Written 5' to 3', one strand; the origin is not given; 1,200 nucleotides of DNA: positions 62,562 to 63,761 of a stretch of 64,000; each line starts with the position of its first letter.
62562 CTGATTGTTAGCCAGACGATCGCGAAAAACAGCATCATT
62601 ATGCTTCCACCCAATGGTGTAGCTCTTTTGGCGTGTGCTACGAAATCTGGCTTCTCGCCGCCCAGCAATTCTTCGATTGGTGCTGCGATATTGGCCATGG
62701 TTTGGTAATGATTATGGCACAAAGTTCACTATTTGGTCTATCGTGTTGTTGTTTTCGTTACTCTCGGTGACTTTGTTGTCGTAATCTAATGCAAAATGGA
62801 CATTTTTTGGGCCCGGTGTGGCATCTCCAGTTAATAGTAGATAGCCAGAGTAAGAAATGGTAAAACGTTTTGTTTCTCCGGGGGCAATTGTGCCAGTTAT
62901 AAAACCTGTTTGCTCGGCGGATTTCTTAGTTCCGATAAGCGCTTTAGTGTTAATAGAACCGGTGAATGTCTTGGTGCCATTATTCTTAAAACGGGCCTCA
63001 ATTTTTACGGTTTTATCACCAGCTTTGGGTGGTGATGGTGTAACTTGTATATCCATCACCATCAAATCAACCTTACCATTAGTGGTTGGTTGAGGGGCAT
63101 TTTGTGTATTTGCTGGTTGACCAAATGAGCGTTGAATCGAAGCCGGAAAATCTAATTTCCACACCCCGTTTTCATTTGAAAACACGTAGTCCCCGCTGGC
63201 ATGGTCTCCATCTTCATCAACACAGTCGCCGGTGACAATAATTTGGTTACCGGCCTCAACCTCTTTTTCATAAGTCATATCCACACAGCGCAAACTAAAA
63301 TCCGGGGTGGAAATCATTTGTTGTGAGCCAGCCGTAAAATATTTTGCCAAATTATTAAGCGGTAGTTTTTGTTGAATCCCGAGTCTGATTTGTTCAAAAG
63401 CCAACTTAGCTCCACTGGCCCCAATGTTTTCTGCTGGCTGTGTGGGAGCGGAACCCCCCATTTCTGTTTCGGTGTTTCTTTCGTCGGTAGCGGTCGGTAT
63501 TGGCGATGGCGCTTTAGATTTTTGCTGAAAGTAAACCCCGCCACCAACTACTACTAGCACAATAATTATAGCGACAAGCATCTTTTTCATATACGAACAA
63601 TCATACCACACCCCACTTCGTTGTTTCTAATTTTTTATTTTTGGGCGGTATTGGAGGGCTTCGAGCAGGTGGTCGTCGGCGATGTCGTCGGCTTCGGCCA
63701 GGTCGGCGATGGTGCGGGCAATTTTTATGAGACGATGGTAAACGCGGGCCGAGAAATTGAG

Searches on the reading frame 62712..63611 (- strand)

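Call 108: search_protein_families(library=pfam, proteins=[window:62712-63611:-], max_evalue=0.0001)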
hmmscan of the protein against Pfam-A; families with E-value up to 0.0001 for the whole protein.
window:62712-63611:- (299 aa): 1 family
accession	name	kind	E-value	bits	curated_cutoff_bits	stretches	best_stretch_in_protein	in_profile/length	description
PF07705.17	CARDB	-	1.1e-09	38.8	22.7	1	181-290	2-98/101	CARDB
